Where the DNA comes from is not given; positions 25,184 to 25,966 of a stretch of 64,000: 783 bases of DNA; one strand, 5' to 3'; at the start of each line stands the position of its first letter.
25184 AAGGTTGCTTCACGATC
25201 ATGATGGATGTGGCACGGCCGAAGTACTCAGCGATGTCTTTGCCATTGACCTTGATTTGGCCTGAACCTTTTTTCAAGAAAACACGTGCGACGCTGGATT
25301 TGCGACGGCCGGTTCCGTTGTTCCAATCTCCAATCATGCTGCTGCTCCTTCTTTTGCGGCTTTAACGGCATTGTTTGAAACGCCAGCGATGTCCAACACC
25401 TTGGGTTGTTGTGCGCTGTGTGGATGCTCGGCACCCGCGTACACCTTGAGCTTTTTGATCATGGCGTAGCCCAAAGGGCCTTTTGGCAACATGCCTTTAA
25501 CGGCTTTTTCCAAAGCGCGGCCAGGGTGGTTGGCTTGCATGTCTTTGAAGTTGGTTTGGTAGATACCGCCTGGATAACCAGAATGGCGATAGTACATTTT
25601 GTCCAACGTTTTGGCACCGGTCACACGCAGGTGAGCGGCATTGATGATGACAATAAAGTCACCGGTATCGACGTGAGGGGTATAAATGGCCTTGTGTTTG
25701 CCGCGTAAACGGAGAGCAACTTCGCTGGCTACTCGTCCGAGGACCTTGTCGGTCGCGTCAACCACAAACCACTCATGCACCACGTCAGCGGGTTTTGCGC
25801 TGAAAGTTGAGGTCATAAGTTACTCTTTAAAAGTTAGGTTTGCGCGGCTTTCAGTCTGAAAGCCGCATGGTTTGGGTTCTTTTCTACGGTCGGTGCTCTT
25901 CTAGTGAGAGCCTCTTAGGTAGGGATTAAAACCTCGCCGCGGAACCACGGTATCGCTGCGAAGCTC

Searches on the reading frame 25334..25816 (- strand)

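Call 63: search_protein_families(library=pfam, proteins=[window:25334-25816:-], max_evalue=0.001)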
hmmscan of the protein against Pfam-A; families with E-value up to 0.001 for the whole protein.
window:25334-25816:- (160 aa): 1 family
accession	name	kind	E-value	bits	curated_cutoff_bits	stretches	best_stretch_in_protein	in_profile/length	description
PF00572.24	Ribosomal_L13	-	7.7e-45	152.3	23.8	1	14-132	1-119/119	Ribosomal protein L13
